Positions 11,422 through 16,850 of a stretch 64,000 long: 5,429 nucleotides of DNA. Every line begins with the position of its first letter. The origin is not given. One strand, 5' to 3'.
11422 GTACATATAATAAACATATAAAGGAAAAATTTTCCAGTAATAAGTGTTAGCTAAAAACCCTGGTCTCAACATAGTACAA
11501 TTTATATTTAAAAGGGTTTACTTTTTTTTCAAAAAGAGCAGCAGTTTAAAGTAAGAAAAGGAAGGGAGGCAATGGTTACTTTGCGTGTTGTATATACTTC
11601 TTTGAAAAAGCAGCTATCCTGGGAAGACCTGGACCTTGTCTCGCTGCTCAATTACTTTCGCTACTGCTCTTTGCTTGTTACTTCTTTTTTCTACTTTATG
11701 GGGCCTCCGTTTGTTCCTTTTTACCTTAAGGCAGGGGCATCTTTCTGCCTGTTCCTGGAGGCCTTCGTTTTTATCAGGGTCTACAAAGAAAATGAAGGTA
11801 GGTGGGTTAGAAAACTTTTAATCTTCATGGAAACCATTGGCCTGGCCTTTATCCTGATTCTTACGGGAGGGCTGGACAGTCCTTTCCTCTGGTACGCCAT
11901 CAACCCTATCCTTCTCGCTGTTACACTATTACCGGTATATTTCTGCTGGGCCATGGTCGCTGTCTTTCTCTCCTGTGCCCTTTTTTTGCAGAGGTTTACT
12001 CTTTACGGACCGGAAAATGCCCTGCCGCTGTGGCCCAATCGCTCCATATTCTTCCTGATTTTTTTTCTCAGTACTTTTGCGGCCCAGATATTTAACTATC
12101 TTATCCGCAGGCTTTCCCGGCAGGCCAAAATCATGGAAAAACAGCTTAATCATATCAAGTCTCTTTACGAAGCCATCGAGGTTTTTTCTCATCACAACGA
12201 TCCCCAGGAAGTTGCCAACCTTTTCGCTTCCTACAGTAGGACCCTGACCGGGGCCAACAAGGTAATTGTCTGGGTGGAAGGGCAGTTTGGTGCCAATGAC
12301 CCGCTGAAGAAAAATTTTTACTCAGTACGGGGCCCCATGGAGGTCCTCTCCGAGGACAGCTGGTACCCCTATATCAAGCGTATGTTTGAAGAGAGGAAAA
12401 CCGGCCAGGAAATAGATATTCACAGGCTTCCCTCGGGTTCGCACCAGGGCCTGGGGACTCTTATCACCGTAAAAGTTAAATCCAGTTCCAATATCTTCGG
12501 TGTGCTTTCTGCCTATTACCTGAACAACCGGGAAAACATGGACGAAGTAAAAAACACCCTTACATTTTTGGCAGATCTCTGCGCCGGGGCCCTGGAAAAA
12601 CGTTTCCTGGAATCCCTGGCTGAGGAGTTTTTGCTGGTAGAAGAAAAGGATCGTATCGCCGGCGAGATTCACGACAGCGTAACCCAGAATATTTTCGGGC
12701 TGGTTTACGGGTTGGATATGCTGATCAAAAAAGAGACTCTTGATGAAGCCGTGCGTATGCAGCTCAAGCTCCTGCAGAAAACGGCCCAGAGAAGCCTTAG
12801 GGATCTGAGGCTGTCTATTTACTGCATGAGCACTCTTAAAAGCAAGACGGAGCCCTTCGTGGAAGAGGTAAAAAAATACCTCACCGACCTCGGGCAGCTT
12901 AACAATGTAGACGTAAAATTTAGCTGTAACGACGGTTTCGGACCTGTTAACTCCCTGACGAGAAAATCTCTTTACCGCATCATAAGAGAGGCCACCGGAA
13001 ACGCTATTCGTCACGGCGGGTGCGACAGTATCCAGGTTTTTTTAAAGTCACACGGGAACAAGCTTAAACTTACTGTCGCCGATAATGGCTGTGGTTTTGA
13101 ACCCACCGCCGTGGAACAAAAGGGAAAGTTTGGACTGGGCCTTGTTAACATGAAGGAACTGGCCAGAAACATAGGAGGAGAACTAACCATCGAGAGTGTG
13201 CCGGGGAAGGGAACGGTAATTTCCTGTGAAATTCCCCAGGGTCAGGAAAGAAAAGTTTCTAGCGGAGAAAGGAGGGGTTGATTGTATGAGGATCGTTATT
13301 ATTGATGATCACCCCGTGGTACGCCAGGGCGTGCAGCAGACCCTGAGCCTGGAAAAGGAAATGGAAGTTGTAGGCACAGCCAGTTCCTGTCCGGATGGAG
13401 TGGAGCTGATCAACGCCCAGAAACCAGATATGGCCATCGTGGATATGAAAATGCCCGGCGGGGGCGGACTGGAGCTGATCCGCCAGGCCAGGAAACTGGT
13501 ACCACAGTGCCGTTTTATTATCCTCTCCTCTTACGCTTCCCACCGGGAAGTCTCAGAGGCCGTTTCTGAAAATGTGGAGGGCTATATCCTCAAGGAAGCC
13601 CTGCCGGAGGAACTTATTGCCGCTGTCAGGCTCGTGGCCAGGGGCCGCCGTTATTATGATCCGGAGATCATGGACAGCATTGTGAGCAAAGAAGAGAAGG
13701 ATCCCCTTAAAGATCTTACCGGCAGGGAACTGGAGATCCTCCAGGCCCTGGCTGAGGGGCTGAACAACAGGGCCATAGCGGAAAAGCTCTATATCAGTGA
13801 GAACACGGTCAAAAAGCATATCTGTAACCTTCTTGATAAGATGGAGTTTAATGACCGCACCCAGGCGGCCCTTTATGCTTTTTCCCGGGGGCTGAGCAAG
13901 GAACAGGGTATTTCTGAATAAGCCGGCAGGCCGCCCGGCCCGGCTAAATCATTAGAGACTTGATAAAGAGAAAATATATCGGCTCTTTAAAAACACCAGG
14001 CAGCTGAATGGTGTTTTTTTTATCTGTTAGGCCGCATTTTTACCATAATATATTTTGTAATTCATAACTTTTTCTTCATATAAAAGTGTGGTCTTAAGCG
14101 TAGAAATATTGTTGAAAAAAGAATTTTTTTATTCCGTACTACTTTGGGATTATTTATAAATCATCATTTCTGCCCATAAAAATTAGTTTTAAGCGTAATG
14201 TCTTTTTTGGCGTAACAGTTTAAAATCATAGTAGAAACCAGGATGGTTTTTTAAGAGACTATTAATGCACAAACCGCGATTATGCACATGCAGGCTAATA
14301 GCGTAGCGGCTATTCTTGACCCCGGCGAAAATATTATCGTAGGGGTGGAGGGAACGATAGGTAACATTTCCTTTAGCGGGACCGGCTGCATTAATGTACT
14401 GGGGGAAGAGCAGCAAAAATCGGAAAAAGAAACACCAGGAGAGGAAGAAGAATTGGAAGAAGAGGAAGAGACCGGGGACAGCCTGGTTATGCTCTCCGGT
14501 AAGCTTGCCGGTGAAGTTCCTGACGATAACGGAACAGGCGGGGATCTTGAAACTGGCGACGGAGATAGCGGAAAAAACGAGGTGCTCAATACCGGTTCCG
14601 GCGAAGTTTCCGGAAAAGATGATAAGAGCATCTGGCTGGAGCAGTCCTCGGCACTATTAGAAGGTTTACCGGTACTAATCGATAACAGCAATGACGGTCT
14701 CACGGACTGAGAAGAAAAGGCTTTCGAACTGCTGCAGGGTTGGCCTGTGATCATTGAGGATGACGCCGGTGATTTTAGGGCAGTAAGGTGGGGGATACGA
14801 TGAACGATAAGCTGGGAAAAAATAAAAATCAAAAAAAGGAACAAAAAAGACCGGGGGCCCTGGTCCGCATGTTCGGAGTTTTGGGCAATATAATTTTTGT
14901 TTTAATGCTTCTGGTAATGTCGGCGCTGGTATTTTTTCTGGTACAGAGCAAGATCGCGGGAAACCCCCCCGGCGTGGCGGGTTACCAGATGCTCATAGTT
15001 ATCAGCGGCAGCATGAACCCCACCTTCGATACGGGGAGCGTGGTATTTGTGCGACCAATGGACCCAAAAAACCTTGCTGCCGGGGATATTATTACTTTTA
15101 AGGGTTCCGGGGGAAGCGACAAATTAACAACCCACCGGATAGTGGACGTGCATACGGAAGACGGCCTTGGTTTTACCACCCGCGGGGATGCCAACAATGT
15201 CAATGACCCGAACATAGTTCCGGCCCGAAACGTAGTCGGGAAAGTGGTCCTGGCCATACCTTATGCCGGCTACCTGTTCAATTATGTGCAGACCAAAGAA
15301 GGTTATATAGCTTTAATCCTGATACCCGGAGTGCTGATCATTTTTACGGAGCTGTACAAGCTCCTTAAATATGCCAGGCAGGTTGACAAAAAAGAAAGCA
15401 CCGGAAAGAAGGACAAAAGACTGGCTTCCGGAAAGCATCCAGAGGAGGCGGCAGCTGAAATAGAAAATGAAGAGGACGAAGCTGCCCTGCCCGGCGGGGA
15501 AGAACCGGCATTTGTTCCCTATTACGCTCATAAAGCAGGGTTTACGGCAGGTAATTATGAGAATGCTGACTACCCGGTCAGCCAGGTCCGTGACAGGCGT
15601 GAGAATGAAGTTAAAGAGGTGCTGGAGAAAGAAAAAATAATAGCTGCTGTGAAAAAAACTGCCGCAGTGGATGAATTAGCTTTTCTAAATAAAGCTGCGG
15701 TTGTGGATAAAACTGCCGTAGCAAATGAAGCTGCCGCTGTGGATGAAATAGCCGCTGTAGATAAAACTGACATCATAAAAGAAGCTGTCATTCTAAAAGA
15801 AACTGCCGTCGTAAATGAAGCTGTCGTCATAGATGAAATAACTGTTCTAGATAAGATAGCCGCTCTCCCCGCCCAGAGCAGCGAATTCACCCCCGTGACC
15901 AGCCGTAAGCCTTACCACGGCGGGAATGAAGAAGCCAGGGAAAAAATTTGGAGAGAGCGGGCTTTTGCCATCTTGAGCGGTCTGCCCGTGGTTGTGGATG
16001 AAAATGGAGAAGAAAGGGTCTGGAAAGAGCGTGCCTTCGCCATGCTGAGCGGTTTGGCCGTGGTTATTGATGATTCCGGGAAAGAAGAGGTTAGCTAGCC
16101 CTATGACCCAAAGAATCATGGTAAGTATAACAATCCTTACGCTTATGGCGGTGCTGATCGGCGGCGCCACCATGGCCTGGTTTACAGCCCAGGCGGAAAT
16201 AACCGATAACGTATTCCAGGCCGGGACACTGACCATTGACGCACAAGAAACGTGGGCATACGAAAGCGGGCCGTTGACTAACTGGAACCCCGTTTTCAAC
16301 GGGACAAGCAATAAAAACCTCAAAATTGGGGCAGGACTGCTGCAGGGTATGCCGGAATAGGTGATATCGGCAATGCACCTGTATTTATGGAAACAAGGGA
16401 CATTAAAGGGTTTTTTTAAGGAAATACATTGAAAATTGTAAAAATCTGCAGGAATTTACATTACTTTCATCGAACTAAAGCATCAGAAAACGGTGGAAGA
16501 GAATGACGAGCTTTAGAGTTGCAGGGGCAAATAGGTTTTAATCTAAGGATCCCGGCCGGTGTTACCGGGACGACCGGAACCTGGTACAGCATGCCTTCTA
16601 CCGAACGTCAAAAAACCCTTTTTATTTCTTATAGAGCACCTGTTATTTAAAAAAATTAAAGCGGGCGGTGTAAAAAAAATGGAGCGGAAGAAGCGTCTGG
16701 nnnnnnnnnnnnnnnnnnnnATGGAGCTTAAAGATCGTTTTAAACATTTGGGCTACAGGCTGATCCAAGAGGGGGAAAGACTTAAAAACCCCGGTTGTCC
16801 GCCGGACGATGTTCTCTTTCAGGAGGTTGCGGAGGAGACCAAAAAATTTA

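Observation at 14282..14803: Repeated roughly 22-aa motif shared by an upstream acidic ORF and the SipW tail, with an in-frame TGA exactly where the motif's conserved Trp should be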

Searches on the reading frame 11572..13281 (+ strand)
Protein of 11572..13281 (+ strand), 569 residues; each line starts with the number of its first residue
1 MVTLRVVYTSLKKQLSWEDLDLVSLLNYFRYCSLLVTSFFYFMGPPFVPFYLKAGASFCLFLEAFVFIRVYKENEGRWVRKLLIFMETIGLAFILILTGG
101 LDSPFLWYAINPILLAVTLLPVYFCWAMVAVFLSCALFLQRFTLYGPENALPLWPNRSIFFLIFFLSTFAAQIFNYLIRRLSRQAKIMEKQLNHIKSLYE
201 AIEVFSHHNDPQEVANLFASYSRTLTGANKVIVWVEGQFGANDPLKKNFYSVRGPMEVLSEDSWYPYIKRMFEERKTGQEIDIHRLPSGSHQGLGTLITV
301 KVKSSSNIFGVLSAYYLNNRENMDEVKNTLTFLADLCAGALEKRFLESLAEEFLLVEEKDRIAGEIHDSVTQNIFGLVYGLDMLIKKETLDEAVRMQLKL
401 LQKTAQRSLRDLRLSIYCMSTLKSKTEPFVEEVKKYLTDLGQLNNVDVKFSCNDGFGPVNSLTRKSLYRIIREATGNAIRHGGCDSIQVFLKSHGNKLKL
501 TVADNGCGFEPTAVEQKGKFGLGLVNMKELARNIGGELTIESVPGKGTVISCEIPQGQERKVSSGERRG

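Call 6: search_protein_families(library=pfam, proteins=[window:11572-13281:+], max_evalue=0.1)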
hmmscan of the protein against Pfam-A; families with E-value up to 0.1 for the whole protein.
window:11572-13281:+ (569 aa): 3 families
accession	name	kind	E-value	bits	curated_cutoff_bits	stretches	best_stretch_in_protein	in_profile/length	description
PF02518.31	HATPase_c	-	1.6e-18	67.6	26.4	1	465-556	4-109/111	Histidine kinase-, DNA gyrase B-, and HSP90-like ATPase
PF07730.19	HisKA_3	-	2.8e-09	37.8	24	1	358-416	1-60/68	Histidine kinase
PF13581.12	HATPase_c_2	-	4.3e-05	24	27.4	1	470-534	35-112/127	Histidine kinase-like ATPase domain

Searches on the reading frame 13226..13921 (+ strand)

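Call 6: search_protein_families(library=pfam, proteins=[window:13226-13921:+], max_evalue=0.1)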
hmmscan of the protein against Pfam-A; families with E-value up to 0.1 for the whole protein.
window:13226-13921:+ (231 aa): 12 families
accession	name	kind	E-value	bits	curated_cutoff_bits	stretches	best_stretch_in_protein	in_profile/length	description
PF00072.30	Response_reg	-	6.5e-24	84.7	30.2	1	23-135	1-111/111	Response regulator receiver domain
PF00196.25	GerE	-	2.2e-18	66.1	23.5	1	164-218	3-57/57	Bacterial regulatory proteins, luxR family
PF13412.12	HTH_24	-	4.8e-05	23.3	21.9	1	168-203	5-42/48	Winged helix-turn-helix DNA-binding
PF13384.12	HTH_23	-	9.6e-05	22.5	24.6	1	169-199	8-38/50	Homeodomain-like domain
PF08281.18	Sigma70_r4_2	-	0.00074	19.6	25.7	1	176-201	24-49/54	Sigma-70, region 4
PF14493.12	HTH_40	-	0.0032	18.2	27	1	172-207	6-41/89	Helix-turn-helix domain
PF13518.12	HTH_28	-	0.0073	16.8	25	1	169-200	3-34/52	Helix-turn-helix domain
PF13556.12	HTH_30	-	0.024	14.9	27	1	175-198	9-32/59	PucR C-terminal helix-turn-helix domain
PF08279.18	HTH_11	-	0.026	14.8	25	1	167-202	1-39/55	HTH domain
PF13936.12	HTH_38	-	0.028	14.6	27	1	170-199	12-41/44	Helix-turn-helix domain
PF00126.33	HTH_1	-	0.084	13.3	26.6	0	167-202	2-37/60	Bacterial regulatory helix-turn-helix protein, lysR family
PF12840.13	HTH_20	-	0.094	13.1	27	0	169-203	7-43/51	Helix-turn-helix domain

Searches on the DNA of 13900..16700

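Call 28: search_rna_families(source=window, start=13900, end=16700, threshold=evalue, max_evalue=1)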
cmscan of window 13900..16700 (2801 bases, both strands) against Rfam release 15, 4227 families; matches with E-value up to 1: 0.
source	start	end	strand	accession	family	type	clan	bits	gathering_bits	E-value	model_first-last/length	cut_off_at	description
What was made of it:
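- On Bacterial selenoprotein gene (UGA = Sec): No Rfam match at E<=1 (call 28).
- There is no Rfam match (call 28).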

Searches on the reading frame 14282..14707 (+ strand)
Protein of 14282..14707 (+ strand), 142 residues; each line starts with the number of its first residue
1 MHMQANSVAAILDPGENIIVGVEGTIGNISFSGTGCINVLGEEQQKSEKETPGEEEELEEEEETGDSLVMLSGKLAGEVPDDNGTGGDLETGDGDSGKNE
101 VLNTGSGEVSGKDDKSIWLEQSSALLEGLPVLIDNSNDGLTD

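Call 60: search_protein_families(library=ncbifam, proteins=[window:14282-14707:+], max_evalue=0.01)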
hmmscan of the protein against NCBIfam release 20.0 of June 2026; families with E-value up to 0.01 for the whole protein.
window:14282-14707:+ (142 aa): 0 families

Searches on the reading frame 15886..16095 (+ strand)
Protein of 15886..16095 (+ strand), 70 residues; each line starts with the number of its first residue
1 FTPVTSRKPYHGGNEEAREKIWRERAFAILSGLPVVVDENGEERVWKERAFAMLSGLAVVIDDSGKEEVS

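Call 54: predict_structure(protein=window:15886-16095:+)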
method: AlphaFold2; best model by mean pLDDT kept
length: 70 residues; sequences in the alignment: 1
mean_pLDDT: 55.7   pTM: 0.30
mean pLDDT of the five models: 55.7, 53.6, 53.0, 52.4, 51.0
residues with pLDDT >= 90: 0; 70-90: 9; 50-70: 31; < 50: 30
segments of 3 or more residues with pLDDT < 50: 1-9, 49-62, 66-70
pLDDT, mean of each block of 10 residues (from residue 1): 43 64 72 67 57 42 45
secondary structure, 60 per line:
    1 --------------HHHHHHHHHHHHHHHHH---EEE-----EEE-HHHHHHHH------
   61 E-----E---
elements in order: H15-31 E35-37 E43-45 H47-54
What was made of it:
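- Tried and rejected: AlphaFold2 of the last 70 residues of SipW (call 54): mean pLDDT 55.7, too low to use.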

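Call 63: search_protein_families(library=pfam, proteins=[window:15886-16095:+], max_evalue=10)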
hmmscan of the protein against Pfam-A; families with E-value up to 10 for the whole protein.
window:15886-16095:+ (70 aa): 1 family
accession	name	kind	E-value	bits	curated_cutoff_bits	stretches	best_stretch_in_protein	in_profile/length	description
PF00571.33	CBS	-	0.057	14.2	24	1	24-42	27-41/57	CBS domain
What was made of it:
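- On CBS domain (PF00571): 14.2 bits against 24, E 0.057, covering 15 profile positions only (call 63).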

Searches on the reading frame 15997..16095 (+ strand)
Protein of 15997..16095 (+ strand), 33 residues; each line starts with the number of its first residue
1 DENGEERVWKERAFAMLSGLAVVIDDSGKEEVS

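Call 37: search_protein_representatives(alignment_id=A2)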
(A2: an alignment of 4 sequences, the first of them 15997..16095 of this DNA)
Query: 4 sequences, 33 profile positions. Proteins with E-value up to 0.001 (for the whole library): 2; up to 1e-10: 2; up to 1e-30: 0. The best 2 are listed.
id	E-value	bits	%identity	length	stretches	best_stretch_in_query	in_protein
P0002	1.9e-28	113.9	-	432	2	1-33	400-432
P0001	3.7e-13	65.0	-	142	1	1-33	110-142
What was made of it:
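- Tried and rejected: Profile search of the motif against 1.84 billion representatives (call 37): only the two self proteins hit, so there is no family.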

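Call 64: search_solved_structures(query=A2, max_evalue=10, show_alignments=4)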
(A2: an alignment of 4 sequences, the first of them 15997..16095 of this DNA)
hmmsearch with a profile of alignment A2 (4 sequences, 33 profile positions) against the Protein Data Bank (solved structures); distinct sequences matched with E-value up to 10: 4.
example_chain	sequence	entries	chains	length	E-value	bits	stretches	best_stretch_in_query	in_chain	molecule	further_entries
6yfb_AA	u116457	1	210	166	0.069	16.1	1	4-25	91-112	coat protein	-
5kca_A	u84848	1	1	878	0.14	15.1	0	16-23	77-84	Cerebellin-1,Cerebellin-1,Cerebellin-1,Glutamate receptor ionotropic, delta-2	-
3asy_A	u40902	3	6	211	1.9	11.5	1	10-22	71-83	Uridine kinase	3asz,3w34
3w8r_A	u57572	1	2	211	1.9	11.5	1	10-22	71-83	Uridine kinase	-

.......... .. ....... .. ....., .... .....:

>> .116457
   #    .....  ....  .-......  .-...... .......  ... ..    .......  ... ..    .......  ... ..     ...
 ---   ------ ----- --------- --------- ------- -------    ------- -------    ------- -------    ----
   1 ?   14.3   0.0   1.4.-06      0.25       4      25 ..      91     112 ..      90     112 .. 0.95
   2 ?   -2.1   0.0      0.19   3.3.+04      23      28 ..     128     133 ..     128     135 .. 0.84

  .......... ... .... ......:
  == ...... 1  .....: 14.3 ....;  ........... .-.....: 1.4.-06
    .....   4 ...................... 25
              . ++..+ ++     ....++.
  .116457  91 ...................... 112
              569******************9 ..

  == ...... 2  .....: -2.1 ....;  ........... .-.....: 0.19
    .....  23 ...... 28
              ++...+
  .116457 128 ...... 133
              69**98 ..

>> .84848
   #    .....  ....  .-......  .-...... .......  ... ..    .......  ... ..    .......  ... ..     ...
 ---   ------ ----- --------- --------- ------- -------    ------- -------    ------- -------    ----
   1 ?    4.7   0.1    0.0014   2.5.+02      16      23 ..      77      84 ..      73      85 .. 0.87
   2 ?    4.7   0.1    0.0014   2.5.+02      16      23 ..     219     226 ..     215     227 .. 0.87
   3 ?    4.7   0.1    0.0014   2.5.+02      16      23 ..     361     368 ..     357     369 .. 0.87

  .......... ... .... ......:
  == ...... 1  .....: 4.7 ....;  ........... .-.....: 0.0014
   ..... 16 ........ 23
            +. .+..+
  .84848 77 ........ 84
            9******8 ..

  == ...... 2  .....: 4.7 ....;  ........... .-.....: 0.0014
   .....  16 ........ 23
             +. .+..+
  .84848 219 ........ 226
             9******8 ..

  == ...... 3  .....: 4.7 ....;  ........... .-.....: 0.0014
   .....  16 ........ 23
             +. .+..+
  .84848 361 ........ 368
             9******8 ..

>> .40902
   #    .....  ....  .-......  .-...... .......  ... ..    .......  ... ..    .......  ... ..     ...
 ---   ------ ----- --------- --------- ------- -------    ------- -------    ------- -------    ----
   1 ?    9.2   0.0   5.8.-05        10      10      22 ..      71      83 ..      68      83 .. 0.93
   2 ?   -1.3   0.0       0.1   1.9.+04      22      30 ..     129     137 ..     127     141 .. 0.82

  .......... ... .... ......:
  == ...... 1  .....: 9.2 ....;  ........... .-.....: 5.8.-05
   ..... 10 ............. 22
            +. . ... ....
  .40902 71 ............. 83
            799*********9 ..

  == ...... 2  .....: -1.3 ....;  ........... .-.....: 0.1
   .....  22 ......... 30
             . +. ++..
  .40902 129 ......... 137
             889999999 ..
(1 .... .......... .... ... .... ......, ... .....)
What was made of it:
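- On CBS domain (PF00571): No CBS proteins appear among the PDB hits (call 64).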

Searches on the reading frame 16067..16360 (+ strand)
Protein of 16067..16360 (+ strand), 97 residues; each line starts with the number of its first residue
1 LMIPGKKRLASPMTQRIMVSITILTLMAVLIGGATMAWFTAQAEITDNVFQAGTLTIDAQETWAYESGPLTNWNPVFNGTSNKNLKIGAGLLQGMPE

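Call 6: search_protein_families(library=pfam, proteins=[window:16067-16360:+], max_evalue=0.1)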
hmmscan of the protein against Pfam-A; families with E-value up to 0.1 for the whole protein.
window:16067-16360:+ (97 aa): 1 family
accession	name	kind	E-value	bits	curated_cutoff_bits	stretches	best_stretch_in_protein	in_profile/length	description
PF12389.13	Peptidase_M73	-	3.8e-05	24.1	22.5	1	15-62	4-50/196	Camelysin metallo-endopeptidase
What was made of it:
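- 16067..16360 (+): Truncated tasA/camelysin-like gene of 97 aa with a SipW-dependent signal peptide. PF12389 is matched at positions 4-50 of 196 only (call 6).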

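Call 60: search_protein_families(library=ncbifam, proteins=[window:16067-16360:+], max_evalue=0.01)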
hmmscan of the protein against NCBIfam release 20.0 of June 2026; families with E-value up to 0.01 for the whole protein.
window:16067-16360:+ (97 aa): 2 families
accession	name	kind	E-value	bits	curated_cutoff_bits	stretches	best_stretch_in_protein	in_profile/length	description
TIGR04088.1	cognate_SipW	domain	6.3e-08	32.6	19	1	24-55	4-34/34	SipW-dependent-type signal peptide-containing protein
NF046066.1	BioflmMtrxTasA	equivalog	0.0088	15.5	450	1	14-64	4-53/264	biofilm matrix protein TasA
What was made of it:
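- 16067..16360 (+): TIGR04088 32.6 bits against a cut-off of 19 (call 60).
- On SipW-type (ER/archaeal-type) signal peptidase I: TIGR04088 scores 32.6 bits against a cut-off of 19 on ORF 16067-16360 (call 60).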
